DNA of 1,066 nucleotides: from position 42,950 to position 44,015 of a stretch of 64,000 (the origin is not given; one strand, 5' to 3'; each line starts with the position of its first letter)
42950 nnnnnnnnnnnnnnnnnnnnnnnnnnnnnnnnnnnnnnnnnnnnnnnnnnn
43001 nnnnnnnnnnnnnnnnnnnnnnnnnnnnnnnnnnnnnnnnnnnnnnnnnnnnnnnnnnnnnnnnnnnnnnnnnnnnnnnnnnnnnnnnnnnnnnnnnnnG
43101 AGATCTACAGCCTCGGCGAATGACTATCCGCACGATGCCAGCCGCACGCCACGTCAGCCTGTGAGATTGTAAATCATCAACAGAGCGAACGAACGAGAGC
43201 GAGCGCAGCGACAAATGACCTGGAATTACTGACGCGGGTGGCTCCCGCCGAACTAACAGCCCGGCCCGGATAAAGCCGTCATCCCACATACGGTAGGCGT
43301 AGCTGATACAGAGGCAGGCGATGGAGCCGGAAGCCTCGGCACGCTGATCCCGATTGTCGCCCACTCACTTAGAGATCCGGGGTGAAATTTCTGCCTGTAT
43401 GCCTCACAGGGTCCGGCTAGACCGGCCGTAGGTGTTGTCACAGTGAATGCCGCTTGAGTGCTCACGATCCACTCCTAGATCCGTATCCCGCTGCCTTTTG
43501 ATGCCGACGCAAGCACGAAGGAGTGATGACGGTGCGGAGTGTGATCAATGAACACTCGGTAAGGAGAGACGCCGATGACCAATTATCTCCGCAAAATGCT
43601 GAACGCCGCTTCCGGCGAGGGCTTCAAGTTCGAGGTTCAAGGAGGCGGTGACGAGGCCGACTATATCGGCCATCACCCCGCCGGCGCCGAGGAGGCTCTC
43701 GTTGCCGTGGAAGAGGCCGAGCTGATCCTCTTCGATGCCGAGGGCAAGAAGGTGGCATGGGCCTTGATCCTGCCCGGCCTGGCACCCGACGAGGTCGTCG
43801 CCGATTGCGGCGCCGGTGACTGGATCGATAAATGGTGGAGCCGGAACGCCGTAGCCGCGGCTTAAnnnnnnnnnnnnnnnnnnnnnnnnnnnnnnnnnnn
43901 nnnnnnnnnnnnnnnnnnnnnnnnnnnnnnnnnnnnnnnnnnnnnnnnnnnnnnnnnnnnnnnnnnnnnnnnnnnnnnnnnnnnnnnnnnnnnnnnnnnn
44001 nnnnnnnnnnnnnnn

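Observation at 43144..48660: Second promoter-like motif class: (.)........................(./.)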

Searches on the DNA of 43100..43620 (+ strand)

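Call 46: search_rna_families(source=window, start=43100, end=43620, threshold=evalue, max_evalue=10)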
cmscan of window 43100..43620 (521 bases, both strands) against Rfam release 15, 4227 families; matches with E-value up to 10: 0.
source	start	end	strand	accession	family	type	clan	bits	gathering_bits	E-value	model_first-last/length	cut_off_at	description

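Call 49: search_dna_similar(query=window:43125-43580:+, collection=phages, mode=distant, max_rows=30)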
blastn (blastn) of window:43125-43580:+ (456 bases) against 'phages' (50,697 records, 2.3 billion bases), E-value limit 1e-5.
Records with a match: 10; places in all: 10; records where one place covers at least 80% of the query: 0.
Best place of each record, by identity: 60-80% 10.
By first word of the organism name: Rhizobium 10.
By host as written in the record: Rhizobium etli CFN42 2; R. phaseoli sv. phaseoli INC 2-5 1; Rhizobium etli Y2_11 1; Rhizobium etli Y2_17 1; - 1; Rhizobium leguminosarum VF39SM 1; Rhizobium phaseoli N1_10 1; Rhizobium phaseoli N1_15 1; and 1 more.
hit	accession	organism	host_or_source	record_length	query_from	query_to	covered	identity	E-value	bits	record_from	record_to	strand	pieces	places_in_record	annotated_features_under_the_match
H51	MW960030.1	Rhizobium phage RHph_X66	R. phaseoli sv. phaseoli INC 2-5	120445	131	435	67%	70.4%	1e-26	125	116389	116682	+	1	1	none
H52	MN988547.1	Rhizobium phage RHph_Y2_11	Rhizobium etli Y2_11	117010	219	433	47%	77.1%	1e-34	152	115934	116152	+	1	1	none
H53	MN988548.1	Rhizobium phage RHph_Y2_17_1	Rhizobium etli Y2_17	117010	219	433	47%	77.1%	1e-34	152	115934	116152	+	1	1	none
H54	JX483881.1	Rhizobium phage RHEph10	Rhizobium etli CFN42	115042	219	434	47%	75.7%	9e-29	133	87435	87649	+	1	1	hypothetical protein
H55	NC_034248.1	Rhizobium phage RHEph10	Rhizobium etli CFN42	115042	219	434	47%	75.7%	9e-29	133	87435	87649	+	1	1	hypothetical protein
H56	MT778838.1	Rhizobium phage V1VFA-S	-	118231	131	351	48%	72.7%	5e-20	104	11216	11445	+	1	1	none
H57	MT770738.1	Rhizobium phage B1VFA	Rhizobium leguminosarum VF39SM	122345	131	351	48%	71.8%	7e-18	97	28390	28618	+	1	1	none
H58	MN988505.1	Rhizobium phage RHph_N1_10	Rhizobium phaseoli N1_10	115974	223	351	28%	73.5%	3e-10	72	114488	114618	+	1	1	none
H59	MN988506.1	Rhizobium phage RHph_N1_15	Rhizobium phaseoli N1_15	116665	223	351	28%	73.5%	3e-10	72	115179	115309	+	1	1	none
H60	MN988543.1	Rhizobium phage RHph_N2_6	Rhizobium phaseoli N2_6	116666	223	351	28%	73.5%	3e-10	72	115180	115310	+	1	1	none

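Call 50: search_dna_similar(query=window:43125-43580:+, collection=plasmids, mode=distant, max_rows=30)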
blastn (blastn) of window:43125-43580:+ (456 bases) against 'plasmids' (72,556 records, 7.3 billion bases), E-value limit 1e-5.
No match.
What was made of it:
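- Tried and rejected: No match (call 50).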

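Call 51: get_annotated_region(hit=H51, flank=600)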
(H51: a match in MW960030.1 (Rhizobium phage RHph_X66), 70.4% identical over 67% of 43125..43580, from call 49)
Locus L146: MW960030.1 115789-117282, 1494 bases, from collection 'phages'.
description: Rhizobium phage RHph_X66, complete genome.
organism: Rhizobium phage RHph_X66 (NCBI taxid 2836081)
taxonomy: Viruses; Duplodnaviria; Heunggongvirae; Uroviricota; Caudoviricetes
host: R. phaseoli sv. phaseoli INC 2-5; source: Agricultural lands; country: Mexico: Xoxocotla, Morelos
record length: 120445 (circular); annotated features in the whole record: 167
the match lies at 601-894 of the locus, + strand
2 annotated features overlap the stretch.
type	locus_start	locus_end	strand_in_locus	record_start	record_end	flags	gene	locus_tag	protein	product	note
CDS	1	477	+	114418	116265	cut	-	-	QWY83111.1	hypothetical protein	-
CDS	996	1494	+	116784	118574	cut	-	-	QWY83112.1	ATPase domain-containing protein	-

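Call 52: get_annotated_region(hit=H52, flank=600)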
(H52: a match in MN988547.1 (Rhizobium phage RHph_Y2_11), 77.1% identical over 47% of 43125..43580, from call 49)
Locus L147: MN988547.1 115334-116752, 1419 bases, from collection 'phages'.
description: Rhizobium phage RHph_Y2_11, complete genome.
organism: Rhizobium phage RHph_Y2_11 (NCBI taxid 2509589)
taxonomy: Viruses; Duplodnaviria; Heunggongvirae; Uroviricota; Caudoviricetes
host: Rhizobium etli Y2_11; source: agricultural lands; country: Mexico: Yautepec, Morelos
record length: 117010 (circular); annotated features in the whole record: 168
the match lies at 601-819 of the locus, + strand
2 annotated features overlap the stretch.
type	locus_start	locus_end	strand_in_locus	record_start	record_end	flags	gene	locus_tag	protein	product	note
CDS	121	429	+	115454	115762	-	-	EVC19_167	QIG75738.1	hypothetical protein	-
CDS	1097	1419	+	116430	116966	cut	-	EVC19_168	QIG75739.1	hypothetical protein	-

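Call 53: get_annotated_region(hit=H56, flank=600)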
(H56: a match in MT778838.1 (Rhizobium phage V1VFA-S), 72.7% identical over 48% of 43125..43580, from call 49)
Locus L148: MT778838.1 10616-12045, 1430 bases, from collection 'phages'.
description: Rhizobium phage V1VFA-S, complete genome.
organism: Rhizobium phage V1VFA-S (NCBI taxid 2763532)
taxonomy: Viruses; Duplodnaviria; Heunggongvirae; Uroviricota; Caudoviricetes
host: -; source: -; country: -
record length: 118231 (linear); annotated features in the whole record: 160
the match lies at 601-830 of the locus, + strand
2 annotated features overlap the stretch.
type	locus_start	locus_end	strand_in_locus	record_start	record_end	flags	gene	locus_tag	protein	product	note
CDS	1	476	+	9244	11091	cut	-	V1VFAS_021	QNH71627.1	hypothetical protein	-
CDS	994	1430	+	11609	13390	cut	-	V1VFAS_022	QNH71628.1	AAA family ATPase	-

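Call 54: get_annotated_region(hit=H57, flank=600)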
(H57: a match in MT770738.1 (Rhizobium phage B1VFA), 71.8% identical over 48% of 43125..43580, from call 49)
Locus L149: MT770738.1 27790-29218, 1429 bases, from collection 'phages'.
description: Rhizobium phage B1VFA, complete genome.
organism: Rhizobium phage B1VFA (NCBI taxid 2759201)
taxonomy: Viruses; Duplodnaviria; Heunggongvirae; Uroviricota; Caudoviricetes
host: Rhizobium leguminosarum VF39SM; source: -; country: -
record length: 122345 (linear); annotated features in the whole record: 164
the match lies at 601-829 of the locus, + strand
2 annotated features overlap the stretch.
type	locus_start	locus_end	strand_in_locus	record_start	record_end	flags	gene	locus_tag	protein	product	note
CDS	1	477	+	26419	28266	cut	-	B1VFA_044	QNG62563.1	hypothetical protein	-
CDS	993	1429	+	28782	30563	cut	-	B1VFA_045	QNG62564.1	AAA family ATPase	-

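Call 55: get_annotated_region(hit=H58, flank=600)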
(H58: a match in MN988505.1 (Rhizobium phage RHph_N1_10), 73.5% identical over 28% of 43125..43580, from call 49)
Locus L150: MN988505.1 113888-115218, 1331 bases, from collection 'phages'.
description: Rhizobium phage RHph_N1_10, complete genome.
organism: Rhizobium phage RHph_N1_10 (NCBI taxid 2509740)
taxonomy: Viruses; Duplodnaviria; Heunggongvirae; Uroviricota; Caudoviricetes
host: Rhizobium phaseoli N1_10; source: agricultural lands; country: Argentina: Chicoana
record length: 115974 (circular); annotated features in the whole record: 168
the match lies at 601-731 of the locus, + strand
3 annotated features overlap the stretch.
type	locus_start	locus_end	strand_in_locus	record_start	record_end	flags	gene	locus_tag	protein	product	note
CDS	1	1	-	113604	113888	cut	-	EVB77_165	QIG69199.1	hypothetical protein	-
CDS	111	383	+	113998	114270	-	-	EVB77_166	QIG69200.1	hypothetical protein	-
CDS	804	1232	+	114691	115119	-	-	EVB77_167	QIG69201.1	hypothetical protein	-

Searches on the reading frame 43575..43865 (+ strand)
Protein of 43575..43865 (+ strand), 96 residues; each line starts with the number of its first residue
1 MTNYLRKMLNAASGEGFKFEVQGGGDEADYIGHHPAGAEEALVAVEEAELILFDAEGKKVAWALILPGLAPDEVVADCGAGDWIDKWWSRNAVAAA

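Call 86: search_protein_families(library=phrogs, proteins=[window:43575-43865:+], max_evalue=0.001)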
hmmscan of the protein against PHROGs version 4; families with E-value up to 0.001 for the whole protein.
window:43575-43865:+ (96 aa): 0 families

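Call 87: search_protein_families(library=pfam, proteins=[window:43575-43865:+], max_evalue=0.01)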
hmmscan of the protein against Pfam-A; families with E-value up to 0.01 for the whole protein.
window:43575-43865:+ (96 aa): 0 families
